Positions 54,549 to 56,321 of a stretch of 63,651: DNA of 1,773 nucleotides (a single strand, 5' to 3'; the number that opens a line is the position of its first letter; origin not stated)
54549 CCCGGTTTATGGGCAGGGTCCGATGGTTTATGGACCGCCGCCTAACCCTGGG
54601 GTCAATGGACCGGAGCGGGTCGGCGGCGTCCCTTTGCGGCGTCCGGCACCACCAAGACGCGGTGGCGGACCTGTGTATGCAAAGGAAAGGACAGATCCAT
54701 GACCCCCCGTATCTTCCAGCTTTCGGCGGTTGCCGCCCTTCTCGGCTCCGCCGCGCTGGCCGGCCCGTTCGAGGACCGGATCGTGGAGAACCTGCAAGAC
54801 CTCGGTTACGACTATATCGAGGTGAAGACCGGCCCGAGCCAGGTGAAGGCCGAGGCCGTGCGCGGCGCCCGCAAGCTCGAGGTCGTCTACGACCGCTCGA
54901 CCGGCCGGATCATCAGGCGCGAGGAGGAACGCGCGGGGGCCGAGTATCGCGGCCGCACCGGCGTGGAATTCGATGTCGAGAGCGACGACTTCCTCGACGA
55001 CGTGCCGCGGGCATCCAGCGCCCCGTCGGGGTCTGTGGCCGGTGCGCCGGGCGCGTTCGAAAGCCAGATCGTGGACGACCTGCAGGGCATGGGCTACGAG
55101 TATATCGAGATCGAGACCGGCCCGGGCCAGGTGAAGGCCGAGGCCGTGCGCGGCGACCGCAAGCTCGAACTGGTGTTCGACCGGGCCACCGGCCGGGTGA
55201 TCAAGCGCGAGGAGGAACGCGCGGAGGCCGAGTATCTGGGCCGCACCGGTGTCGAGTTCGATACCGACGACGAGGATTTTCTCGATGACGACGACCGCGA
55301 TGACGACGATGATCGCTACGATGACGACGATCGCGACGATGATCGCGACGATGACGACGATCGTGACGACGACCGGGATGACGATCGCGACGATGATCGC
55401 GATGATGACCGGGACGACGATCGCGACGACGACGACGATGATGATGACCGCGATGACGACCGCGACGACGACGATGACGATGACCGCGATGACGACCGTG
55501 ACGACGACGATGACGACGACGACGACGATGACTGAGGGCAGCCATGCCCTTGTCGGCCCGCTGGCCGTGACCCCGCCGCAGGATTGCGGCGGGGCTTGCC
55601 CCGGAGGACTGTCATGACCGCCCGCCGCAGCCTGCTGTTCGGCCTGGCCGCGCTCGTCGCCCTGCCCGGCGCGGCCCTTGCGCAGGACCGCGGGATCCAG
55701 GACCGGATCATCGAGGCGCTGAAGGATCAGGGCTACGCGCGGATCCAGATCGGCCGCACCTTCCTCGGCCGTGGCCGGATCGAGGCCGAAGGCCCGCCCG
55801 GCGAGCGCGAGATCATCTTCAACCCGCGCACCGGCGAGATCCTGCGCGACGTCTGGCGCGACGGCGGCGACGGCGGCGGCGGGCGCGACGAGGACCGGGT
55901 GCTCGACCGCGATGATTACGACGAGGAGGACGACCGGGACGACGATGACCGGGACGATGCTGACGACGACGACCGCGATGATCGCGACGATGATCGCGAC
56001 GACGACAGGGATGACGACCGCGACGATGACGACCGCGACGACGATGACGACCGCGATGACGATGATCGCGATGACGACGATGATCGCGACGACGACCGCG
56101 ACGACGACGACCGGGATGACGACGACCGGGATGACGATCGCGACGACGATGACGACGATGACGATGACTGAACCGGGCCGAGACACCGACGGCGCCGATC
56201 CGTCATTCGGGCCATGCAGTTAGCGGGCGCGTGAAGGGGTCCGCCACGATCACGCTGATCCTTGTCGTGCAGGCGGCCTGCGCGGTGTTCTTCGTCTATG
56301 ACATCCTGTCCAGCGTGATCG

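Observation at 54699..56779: Paired secreted PepSY-like proteins with Asp/Arg-only tails plus a membrane-anchored LuxR regulator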

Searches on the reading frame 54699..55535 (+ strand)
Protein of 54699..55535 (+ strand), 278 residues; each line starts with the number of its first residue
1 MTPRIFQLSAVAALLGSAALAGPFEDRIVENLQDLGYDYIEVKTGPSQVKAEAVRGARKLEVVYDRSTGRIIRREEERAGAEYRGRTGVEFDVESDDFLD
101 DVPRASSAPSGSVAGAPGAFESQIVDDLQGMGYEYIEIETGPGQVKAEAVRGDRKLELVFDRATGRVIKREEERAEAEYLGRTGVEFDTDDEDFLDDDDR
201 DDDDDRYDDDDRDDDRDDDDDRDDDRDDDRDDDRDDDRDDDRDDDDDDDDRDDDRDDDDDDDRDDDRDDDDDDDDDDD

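Call 3: search_protein_families(library=pfam, proteins=[window:54699-55535:+], max_evalue=10)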
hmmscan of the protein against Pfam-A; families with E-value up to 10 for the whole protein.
window:54699-55535:+ (278 aa): 4 families
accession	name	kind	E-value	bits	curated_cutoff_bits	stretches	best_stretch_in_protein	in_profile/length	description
PF13670.12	PepSY_2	-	8.8e-09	35.7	24.3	2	121-171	31-83/83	Peptidase propeptide and YPEB domain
PF00627.37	UBA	-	0.00074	19.7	22.4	2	121-138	2-19/37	UBA/TS-N domain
PF21585.2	A-ATP_synth_H_N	-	0.084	13.3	27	1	42-60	26-44/46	Archaeal A-ATP synthase, subunit H, N-terminal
PF21937.1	Yop-YscD_ppl_2nd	-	0.19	11.9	27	1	32-46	12-26/67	YscD/CdsD-like Bon-like domain 2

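Call 4: search_protein_families(library=ncbifam, proteins=[window:54699-55535:+], max_evalue=10)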
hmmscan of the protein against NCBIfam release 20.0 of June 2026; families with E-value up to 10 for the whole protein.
window:54699-55535:+ (278 aa): 4 families
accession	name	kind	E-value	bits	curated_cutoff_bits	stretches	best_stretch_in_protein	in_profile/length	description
NF041164.1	NucKinThplmales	equivalog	0.0035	16.6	450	2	22-67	110-155/295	nucleoside kinase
NF003162.0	PRK04140.1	equivalog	0.048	12.7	263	1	23-55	205-237/317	transcriptional regulator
TIGR02190.1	GlrX-dom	hypoth_equivalog_domain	0.064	13.2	99.3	1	23-52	19-47/79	glutaredoxin-family domain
TIGR00308.1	TRM1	equivalog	0.23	10.8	280.65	1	4-57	313-363/375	tRNA (guanine(10)-N(2))-dimethyltransferase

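Call 41: predict_structure(alignment_id=A3)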
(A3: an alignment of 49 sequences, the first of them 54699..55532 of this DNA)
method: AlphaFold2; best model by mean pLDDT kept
length: 278 residues; sequences in the alignment: 49
mean_pLDDT: 73.6   pTM: 0.42
mean pLDDT of the five models: 73.6, 73.4, 72.9, 72.6, 72.4
residues with pLDDT >= 90: 136; 70-90: 22; 50-70: 30; < 50: 90
segments of 3 or more residues with pLDDT < 50: 1-18, 103-115, 208-213, 215-217, 219-235, 241-243, 247-264, 270-274
pLDDT, mean of each block of 10 residues (from residue 1): 34 40 90 96 96 97 91 94 94 90 46 61 94 97 97 97 91 96 97 76 51 47 45 49 48 45 50 48
secondary structure, 60 per line:
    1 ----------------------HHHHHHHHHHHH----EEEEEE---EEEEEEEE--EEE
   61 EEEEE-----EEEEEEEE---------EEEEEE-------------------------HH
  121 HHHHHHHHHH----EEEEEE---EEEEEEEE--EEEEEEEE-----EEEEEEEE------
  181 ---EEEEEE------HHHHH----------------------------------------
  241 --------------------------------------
elements in order: H23-34 E39-44 E48-55 E58-65 E71-78 E88-93 H119-130 E135-140 E144-151 E154-161 E167-174 E184-189 H196-200

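Call 46: fold_search(model_id=the predicted structure, library=pdb)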
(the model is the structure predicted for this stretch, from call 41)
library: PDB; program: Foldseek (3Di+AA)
matches with E <= 10: 1398; with E <= 0.001: 1
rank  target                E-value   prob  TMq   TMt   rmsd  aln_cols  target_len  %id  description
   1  4exr                  2.5e-04  1.00  0.19  0.32  14.3       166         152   12  Crystal structure of a putative lipoprotein (CD1622) from Clostridium difficile 630 at 1.85 A resolution (released 2012-06-27)
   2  4k61_B                5.0e-03  0.96  0.17  0.32  16.2       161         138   12  Crystal structure of a DUF2874 family protein (BACUNI_01296) from Bacteroides uniformis ATCC 8492 at 1.70 A resolution (released 2013-05-01)
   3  6e29_A                7.1e-03  0.41  0.13  0.11  15.8       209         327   11  Crystal structure of Myceliophteria_thermophila Cps50 (Swd1) beta-propeller domain (released 2018-07-25)
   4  2f9t_B                8.0e-03  0.18  0.10  0.11  14.2       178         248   12  Structure of the type III CoaA from Pseudomonas aeruginosa (released 2006-08-22)
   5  2f9w_A                8.9e-03  0.21  0.11  0.12  14.5       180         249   10  Structure of the type III CoaA from Pseudomonas aeruginosa (released 2006-08-22)
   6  3nol                  1.0e-02  0.82  0.13  0.15  14.7       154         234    8  Crystal structure of Zymomonas mobilis Glutaminyl Cyclase (trigonal form) (released 2010-11-03)
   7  1t6c                  1.0e-02  0.13  0.09  0.09  17.4       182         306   11  Structural characterization of the Ppx/GppA protein family: crystal structure of the Aquifex aeolicus family member (released 2004-08-03)
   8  4k61_A                1.1e-02  0.90  0.17  0.31  16.4       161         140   12  Crystal structure of a DUF2874 family protein (BACUNI_01296) from Bacteroides uniformis ATCC 8492 at 1.70 A resolution (released 2013-05-01)
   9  2f9t_A                1.2e-02  0.23  0.11  0.12  14.2       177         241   11  Structure of the type III CoaA from Pseudomonas aeruginosa (released 2006-08-22)
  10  7epq_B                1.2e-02  0.16  0.11  0.11  14.8       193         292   12  Crystal structure of exopolyphosphatase (PPX) from Porphyromonas gingivalis in complex with sulfate and magnesium ions (released 2022-05-11)
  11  4fr9                  1.3e-02  0.90  0.17  0.30  16.5       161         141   13  Crystal structure of a BLIP-like protein (BF1215) from Bacteroides fragilis NCTC 9343 at 1.20 A resolution (released 2012-10-24)
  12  4hbr_A                1.4e-02  0.90  0.17  0.31  15.8       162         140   13  Crystal structure of a putative periplasmic proteins (BACEGG_01429) from Bacteroides eggerthii DSM 20697 at 2.40 A res (released 2013-02-27)
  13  9gai_C                1.5e-02  0.14  0.09  0.10  15.3       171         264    9  3-methylbenzoyl-CoA reductase from Thauera chlorobenzoica (MbdONPQ) (released 2026-02-18)
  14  7ui9_a                1.8e-02  0.69  0.17  0.13  18.0       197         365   10  Core Mediator-PICearly (Copy A) (released 2023-02-15)
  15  4raa                  1.8e-02  0.54  0.12  0.10  17.5       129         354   15  Crystal structure of a Putative exported protein (BF0058) from Bacteroides fragilis NCTC 9343 at 2.60 A resolution (released 2014-10-15)
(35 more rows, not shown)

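Call 81: list_cluster_members(proteins=[window:54699-55532:+, window:55614-56168:+, window:56231-56776:+, window:53293-54522:+])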
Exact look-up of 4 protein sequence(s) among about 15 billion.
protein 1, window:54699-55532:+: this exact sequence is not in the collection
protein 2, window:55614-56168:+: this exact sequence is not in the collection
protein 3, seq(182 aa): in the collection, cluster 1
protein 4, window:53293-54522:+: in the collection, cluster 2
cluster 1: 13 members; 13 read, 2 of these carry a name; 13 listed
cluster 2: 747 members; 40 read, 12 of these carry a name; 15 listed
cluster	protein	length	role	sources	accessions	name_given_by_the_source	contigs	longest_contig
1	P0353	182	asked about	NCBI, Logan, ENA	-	-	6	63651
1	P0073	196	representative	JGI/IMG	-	-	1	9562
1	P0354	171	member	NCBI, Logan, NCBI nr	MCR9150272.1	MAG: LuxR C-terminal-related transcriptional regulator [Rhodobacteraceae bacterium] | LuxR C-terminal-related transcriptional regulator [Paracoccaceae bacterium]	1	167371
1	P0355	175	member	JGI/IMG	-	DNA-binding CsgD family transcriptional regulator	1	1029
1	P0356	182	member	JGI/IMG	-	-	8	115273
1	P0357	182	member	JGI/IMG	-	-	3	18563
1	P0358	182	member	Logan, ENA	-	-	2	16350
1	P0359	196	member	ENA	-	-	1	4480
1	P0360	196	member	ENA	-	-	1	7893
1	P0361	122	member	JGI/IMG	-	-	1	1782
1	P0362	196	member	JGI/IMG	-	-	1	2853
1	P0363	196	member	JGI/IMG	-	-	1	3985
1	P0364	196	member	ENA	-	-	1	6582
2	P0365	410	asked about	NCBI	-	-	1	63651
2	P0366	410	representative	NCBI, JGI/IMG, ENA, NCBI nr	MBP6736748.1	MAG: tryptophan synthase subunit beta [Rhodobacteraceae bacterium] | tryptophan synthase subunit beta [Paracoccaceae bacterium]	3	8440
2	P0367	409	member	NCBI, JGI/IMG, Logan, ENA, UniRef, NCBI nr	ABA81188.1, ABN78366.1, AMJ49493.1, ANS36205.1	tryptophan synthase subunit beta [Rhodobacter sphaeroides] | tryptophan synthase beta chain | Tryptophan synthase beta chain n=2 Tax=Cereibacter sphaeroides TaxID=1063 RepID=TRPB_CERS4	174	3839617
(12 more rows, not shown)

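Call 82: find_encoding_contigs(protein=P0367, flank=5000, max_places=2)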
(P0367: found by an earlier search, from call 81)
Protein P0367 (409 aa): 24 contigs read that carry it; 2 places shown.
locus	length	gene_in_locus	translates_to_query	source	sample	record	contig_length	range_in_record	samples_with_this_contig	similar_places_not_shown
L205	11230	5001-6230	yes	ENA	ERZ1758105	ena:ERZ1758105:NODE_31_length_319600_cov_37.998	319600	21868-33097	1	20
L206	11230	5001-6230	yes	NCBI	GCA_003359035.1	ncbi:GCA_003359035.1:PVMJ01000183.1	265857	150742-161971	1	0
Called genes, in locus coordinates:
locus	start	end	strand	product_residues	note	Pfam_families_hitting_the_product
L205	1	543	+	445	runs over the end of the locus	PF00275:EPSP_synthase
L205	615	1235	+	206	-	PF02224:Cytidylate_kin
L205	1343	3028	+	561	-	PF17092:PCB_OB (faint), PF21710:Spt6_S1 (faint), PF00575:S1, PF00575:S1, PF23459:S1_RRP5, PF00575:S1, PF23459:S1_RRP5 (weak), PF00575:S1, +1 more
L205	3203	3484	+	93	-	PF00216:Bac_DNA_binding, PF18291:HU-HIG (weak)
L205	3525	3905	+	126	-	PF06305:LapA_dom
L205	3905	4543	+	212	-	PF00697:PRAI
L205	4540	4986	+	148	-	PF00583:Acetyltransf_1, PF13673:Acetyltransf_10, PF13508:Acetyltransf_7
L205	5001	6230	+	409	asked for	PF00291:PALP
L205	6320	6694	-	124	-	PF09996:DUF2237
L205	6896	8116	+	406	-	PF06181:Urate_ox_N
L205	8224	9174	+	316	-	PF13191:AAA_16 (faint), PF07728:AAA_5, PF07726:AAA_3 (weak)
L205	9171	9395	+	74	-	-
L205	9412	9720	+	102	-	PF05800:GvpO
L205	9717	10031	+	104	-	PF00741:Gas_vesicle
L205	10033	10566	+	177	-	PF00011:HSP20 (faint)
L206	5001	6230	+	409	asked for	PF00291:PALP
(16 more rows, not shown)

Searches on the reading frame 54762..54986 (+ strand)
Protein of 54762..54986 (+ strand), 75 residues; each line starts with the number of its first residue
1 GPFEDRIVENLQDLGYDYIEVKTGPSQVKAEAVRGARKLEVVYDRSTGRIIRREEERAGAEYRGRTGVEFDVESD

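Call 34: search_solved_structures(query=A2, max_evalue=10, show_alignments=2)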
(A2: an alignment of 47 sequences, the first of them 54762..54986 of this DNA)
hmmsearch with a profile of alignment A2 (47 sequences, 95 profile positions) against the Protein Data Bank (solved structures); distinct sequences matched with E-value up to 10: 52.
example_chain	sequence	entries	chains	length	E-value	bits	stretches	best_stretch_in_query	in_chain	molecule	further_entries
9p8h_SD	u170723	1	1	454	0.00022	24.3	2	17-48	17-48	40S ribosomal protein S3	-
2jvf_A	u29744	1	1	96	0.081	16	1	19-49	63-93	de novo protein M7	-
4bts_AC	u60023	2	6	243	0.085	16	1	26-54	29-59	40S RIBOSOMAL PROTEIN RPS3E | KH DOMAIN CONTAINING PROTEIN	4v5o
1wh9_A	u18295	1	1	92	0.093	15.9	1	14-48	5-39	40S ribosomal protein S3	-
9eho_EE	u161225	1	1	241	0.094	15.8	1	12-48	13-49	40S ribosomal protein S3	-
1aoy_A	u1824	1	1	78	0.11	15.6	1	22-61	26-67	ARGININE REPRESSOR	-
7qjn_A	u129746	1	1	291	0.18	15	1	8-58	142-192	Dienelactone hydrolase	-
4v4b_AC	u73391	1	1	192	0.18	14.9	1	21-48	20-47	40S ribosomal protein S3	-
4uer_C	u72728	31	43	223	0.19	14.9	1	22-48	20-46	US3 | 40S ribosomal protein S3 | Small ribosomal subunit protein uS3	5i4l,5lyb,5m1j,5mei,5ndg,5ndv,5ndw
4v92_BD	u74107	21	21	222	0.19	14.8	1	23-48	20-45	US3 | 40S ribosomal protein S3 | RPS3 isoform 1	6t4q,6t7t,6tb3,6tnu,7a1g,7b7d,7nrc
3j6x_S3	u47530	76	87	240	0.2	14.8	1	21-48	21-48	40S ribosomal protein S3 | 40S ribosomal protein rpS3 (S3p) | uS3 (yeast S3)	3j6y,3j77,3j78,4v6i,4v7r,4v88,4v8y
4v7h_AC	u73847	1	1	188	0.2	14.8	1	24-48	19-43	40S ribosomal protein S3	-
4u3m_S3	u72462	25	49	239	0.2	14.7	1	22-48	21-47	40S ribosomal protein S3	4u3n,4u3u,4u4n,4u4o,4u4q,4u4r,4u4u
4bsz_A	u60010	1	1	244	0.21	14.7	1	21-48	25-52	40S RIBOSOMAL PROTEIN S3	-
1wuf_A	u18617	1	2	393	0.28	14.3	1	21-53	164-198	hypothetical protein lin2664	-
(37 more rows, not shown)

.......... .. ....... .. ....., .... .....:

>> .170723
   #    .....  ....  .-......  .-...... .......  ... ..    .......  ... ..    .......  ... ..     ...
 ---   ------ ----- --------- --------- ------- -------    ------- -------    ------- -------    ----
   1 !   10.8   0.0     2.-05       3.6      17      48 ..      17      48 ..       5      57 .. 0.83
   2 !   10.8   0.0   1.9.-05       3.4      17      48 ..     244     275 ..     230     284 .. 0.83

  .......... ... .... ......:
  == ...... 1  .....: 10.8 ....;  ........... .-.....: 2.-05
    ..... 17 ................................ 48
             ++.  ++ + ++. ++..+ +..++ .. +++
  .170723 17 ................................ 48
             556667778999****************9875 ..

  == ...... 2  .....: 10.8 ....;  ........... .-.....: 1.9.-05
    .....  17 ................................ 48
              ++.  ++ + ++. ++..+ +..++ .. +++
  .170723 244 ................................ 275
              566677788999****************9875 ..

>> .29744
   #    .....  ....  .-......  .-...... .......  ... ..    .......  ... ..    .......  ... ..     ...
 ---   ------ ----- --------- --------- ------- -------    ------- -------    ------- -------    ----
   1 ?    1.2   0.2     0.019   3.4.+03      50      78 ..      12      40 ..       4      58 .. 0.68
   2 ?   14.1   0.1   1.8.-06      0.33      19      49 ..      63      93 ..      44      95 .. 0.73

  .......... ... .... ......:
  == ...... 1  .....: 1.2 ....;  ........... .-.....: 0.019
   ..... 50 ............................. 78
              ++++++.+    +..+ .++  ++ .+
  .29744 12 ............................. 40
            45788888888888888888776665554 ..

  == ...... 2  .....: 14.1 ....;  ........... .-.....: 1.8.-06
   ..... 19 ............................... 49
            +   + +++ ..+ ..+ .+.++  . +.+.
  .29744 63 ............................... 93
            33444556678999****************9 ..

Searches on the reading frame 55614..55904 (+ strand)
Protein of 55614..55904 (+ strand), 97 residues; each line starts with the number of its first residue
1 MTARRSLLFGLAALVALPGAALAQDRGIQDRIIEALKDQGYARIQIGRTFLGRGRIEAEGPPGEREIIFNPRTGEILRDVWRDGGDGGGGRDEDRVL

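Call 39: find_homologous_proteins(query=window:55614-55904:+, max_evalue=0.001)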
Query seq(97 aa) (97 aa): 16 proteins with E <= 0.001 among 77 candidates.
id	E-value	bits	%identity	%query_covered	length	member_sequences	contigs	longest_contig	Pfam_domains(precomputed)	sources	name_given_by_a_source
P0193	1.4e-31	127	69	88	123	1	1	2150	-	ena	-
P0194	6.0e-30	121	67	88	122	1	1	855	-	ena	-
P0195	2.4e-25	106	65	76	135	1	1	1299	-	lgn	-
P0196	6.0e-19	86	59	93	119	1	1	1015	-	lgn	-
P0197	2.5e-16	78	58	71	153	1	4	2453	-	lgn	-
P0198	3.0e-15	74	56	88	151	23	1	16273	-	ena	-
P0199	6.5e-15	73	57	69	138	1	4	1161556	-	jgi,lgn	jgi:integrase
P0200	7.0e-13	67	54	80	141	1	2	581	-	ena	-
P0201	1.0e-12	66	59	81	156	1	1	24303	-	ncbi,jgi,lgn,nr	ncbi:MAG: hypothetical protein MUF73_03780 [Rhodobacteraceae bacterium]|jgi:hypothetical protein|nr:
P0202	8.2e-12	63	56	63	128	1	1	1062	-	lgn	-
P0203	1.4e-11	62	55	79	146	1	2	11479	-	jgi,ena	-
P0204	3.9e-11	61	54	69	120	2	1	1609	-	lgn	-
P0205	9.8e-11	60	52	66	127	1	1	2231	-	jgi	jgi:hypothetical protein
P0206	1.5e-9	56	56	81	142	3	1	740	-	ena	-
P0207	2.0e-8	52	48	85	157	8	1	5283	-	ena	-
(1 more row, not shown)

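Call 55: search_protein_representatives(alignment_id=A5)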
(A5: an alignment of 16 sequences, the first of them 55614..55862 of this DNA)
Query: 16 sequences, 80 profile positions. Proteins with E-value up to 0.001 (for the whole library): 1839; up to 1e-10: 1300; up to 1e-30: 0. The best 150 are listed.
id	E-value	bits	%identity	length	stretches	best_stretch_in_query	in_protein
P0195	1.6e-30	121.0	-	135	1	1-78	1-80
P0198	3.2e-30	120.0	-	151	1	3-79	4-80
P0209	1.6e-29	117.8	-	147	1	1-79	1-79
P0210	1.8e-29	117.6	-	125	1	1-79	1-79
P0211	2.7e-29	117.0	-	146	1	1-79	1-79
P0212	2.8e-29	116.9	-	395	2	4-79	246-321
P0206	4.6e-29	116.3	-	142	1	1-79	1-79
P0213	6.0e-29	115.9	-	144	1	1-79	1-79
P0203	8.1e-29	115.5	-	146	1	3-79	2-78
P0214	1.3e-28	114.8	-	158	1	1-79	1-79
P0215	2.4e-28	114.0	-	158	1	1-79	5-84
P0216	3.6e-28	113.4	-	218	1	1-79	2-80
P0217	5.3e-28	112.9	-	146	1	1-78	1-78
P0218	5.6e-28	112.8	-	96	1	1-79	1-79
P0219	7.8e-28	112.3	-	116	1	1-79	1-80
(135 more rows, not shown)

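Call 67: search_protein_families(library=ncbifam, proteins=[window:55614-55874:+], max_evalue=1)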
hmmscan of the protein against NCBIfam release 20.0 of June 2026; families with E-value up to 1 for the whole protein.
window:55614-55874:+ (87 aa): 0 families

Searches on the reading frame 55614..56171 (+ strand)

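Call 3: search_protein_families(library=pfam, proteins=[window:55614-56171:+], max_evalue=10)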
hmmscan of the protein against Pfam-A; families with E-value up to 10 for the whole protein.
window:55614-56171:+ (185 aa): 0 families

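Call 4: search_protein_families(library=ncbifam, proteins=[window:55614-56171:+], max_evalue=10)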
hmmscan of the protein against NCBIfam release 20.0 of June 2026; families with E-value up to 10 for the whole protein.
window:55614-56171:+ (185 aa): 1 family
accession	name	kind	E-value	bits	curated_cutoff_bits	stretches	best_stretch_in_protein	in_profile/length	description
NF045516.2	SepX_GlpR_1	exception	7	6.4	160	1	99-178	62-149/293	divisome protein SepX/GlpR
